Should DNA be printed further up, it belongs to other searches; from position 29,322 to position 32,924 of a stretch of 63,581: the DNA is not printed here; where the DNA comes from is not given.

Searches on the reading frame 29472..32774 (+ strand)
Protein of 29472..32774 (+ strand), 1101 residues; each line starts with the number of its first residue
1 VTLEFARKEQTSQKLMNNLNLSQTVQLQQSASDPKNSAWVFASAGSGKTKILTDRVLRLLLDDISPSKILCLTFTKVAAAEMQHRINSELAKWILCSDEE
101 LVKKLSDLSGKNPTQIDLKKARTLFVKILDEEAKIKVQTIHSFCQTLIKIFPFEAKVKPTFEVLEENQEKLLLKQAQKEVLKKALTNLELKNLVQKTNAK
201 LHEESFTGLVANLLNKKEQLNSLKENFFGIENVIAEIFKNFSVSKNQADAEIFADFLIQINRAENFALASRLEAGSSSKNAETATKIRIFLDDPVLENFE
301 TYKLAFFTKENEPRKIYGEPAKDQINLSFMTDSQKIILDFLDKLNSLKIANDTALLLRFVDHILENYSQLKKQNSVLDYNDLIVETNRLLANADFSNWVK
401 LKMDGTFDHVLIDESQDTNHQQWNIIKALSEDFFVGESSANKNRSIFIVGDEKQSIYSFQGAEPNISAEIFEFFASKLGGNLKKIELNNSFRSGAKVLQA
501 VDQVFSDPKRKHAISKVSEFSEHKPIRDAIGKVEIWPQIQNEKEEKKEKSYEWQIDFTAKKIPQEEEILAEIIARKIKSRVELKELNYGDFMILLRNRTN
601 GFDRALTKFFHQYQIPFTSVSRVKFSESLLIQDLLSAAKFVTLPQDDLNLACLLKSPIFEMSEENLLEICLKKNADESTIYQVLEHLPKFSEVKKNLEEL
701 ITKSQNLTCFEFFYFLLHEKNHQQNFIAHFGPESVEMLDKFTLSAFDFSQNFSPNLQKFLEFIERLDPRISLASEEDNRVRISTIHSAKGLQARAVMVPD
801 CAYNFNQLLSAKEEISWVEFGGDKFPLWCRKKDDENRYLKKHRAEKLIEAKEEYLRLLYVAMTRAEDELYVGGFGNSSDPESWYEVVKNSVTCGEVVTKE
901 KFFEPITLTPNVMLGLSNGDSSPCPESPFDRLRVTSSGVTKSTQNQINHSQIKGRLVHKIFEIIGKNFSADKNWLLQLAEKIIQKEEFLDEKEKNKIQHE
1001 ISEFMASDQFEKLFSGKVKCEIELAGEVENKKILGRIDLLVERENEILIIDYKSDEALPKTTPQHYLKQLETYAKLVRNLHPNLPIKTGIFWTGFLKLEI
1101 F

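Call 6: search_protein_families(library=pfam, proteins=[window:29472-32774:+], max_evalue=0.01)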
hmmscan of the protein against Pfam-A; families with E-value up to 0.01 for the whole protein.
window:29472-32774:+ (1101 aa): 7 families
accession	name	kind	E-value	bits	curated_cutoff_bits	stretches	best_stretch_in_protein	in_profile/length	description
PF00580.27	UvrD-helicase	-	3.5e-50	171.6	23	1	28-466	6-262/271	UvrD/REP helicase N-terminal domain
PF13361.12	UvrD_C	-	2.5e-21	76.9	25.6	1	485-871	1-345/350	UvrD-like helicase C-terminal domain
PF13245.12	AAA_19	-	2.9e-13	50.6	25.1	2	36-147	12-114/134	AAA domain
PF12705.13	PDDEXK_1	-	1.8e-10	41.6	22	1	946-1084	31-176/247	PD-(D/E)XK nuclease superfamily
PF13538.12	UvrD_C_2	-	1.2e-09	38.3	27.4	2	852-871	32-51/52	UvrD-like helicase C-terminal domain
PF13604.12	AAA_30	-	0.0023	18.1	27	0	19-144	2-109/191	AAA domain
PF13191.12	AAA_16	-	0.004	18.1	32.6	0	36-193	25-164/167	AAA ATPase domain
